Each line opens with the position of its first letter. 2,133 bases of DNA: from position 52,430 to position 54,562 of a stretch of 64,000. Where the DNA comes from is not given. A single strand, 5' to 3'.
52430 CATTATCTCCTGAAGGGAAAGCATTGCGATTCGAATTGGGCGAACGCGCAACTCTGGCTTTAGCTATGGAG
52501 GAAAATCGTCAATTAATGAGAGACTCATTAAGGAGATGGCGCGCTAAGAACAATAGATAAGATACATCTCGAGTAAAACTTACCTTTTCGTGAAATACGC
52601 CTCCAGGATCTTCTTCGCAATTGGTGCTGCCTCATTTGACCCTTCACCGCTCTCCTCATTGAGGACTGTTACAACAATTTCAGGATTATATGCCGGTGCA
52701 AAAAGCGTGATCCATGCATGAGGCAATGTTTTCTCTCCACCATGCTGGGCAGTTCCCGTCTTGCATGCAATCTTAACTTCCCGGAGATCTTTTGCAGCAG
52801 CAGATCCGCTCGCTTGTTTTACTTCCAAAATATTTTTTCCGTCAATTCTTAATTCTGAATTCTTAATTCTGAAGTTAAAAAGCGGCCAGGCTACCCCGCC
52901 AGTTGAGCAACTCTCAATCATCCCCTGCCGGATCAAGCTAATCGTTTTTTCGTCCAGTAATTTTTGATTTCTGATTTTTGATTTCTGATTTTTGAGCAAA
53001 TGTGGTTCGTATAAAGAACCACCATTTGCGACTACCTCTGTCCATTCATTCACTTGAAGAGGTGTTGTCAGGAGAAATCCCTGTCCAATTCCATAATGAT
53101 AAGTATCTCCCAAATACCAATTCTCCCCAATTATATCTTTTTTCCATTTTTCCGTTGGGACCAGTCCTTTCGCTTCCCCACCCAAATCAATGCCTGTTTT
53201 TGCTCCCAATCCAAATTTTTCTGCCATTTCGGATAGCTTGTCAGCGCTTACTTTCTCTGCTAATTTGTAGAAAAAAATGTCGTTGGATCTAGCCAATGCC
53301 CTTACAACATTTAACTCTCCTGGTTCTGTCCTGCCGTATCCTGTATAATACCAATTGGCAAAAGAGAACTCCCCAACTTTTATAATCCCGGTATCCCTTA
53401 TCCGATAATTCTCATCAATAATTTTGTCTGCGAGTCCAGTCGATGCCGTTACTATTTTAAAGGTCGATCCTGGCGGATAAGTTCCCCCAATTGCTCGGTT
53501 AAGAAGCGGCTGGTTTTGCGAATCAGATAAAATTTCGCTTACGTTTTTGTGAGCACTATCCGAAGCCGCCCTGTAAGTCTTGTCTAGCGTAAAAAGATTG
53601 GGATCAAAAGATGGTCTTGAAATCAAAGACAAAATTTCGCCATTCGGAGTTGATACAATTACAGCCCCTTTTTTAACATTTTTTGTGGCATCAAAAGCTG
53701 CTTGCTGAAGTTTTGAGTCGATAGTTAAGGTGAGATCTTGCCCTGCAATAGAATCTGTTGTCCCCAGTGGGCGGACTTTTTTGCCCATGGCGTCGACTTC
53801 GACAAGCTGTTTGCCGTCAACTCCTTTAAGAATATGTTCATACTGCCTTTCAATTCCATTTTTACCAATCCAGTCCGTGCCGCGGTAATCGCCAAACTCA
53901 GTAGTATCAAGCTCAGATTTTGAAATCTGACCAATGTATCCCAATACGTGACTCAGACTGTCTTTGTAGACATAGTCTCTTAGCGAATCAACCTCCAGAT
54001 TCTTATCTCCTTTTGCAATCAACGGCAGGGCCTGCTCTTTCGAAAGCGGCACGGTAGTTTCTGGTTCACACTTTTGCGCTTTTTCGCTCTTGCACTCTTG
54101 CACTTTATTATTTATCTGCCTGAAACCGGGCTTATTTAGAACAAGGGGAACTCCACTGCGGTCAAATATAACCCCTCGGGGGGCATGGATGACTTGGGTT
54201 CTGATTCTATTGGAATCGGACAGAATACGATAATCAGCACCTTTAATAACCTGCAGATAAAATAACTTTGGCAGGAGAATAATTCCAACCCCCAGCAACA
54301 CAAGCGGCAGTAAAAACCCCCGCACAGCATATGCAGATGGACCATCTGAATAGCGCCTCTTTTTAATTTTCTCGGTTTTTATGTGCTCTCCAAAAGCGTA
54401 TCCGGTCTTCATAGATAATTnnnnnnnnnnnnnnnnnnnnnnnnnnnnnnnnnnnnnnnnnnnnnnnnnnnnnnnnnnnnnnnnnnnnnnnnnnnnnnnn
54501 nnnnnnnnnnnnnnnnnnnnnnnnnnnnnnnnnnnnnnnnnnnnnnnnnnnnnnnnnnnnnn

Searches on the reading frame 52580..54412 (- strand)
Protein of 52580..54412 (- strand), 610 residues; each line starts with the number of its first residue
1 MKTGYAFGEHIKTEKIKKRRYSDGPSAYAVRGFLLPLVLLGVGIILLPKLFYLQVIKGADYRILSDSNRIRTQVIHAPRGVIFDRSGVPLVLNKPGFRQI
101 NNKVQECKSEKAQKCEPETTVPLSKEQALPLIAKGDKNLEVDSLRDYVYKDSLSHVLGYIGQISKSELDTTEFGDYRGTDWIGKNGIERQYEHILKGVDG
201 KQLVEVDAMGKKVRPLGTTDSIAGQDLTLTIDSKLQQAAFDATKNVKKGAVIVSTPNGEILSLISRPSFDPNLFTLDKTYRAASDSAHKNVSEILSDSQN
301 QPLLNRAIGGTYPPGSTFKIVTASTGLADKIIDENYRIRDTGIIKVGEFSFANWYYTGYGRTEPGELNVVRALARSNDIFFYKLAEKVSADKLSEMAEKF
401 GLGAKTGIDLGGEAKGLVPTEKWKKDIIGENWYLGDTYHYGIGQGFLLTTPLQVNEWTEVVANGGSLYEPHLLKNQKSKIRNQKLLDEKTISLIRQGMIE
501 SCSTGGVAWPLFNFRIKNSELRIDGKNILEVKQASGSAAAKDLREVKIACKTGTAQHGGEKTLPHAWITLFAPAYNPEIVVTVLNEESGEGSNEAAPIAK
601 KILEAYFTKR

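Call 63: search_protein_families(library=pfam, proteins=[window:52580-54412:-], max_evalue=0.0001)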
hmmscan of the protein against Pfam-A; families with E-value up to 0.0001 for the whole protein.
window:52580-54412:- (610 aa): 2 families
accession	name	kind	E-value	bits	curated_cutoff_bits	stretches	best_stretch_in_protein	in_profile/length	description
PF00905.27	Transpeptidase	-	2.6e-57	194.8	22.1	1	250-604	3-299/299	Penicillin binding protein transpeptidase domain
PF03717.20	PBP_dimer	-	3.6e-28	99.6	24.4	1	138-214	101-177/180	Penicillin-binding Protein dimerisation domain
